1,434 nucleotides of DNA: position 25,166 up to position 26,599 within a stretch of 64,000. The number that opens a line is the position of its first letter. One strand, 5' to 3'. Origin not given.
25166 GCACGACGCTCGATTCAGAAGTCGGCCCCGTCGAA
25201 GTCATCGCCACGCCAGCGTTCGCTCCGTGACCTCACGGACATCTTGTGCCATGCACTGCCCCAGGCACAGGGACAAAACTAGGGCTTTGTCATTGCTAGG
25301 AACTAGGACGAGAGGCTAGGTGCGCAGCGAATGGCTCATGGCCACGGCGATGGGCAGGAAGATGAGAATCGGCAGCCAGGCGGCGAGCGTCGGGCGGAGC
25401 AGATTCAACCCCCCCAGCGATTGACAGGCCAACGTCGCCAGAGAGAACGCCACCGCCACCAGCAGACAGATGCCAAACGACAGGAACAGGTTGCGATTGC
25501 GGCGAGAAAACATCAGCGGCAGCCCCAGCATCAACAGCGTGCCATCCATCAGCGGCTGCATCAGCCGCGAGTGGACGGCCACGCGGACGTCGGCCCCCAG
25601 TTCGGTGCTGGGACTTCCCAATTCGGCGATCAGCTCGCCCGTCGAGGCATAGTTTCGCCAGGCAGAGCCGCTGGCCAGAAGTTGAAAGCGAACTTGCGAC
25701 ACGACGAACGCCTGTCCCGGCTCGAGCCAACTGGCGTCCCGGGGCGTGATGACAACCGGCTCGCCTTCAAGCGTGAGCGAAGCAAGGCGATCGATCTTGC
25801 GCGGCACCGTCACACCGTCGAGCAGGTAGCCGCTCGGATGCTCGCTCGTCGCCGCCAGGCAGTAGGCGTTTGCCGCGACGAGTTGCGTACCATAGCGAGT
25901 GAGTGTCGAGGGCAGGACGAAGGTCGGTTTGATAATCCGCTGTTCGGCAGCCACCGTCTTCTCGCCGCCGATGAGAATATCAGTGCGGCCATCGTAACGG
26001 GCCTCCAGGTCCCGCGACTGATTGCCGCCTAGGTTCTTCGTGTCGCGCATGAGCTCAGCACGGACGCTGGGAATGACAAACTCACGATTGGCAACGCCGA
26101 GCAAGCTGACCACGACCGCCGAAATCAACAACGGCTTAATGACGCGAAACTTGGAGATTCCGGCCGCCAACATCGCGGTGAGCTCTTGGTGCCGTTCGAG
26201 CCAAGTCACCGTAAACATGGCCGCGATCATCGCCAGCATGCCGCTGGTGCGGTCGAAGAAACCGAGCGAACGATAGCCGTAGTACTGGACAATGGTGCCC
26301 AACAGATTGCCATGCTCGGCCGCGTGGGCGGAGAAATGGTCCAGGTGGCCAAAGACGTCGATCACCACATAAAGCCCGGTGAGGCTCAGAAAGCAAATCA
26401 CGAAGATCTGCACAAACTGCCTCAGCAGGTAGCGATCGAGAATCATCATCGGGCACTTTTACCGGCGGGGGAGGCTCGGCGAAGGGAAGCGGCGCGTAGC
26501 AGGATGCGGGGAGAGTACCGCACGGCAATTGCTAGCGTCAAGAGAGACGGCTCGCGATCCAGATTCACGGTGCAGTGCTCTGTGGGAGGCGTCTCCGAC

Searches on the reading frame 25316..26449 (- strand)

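Call 59: search_protein_families(library=pfam, proteins=[window:25316-26449:-], max_evalue=0.00001)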
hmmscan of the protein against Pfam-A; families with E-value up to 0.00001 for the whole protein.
window:25316-26449:- (377 aa): 1 family
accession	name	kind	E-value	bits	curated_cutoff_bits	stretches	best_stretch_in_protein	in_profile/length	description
PF03739.19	LptF_LptG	-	1.1e-40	140.2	27.9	2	6-133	1-124/353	Lipopolysaccharide export system permease LptF/LptG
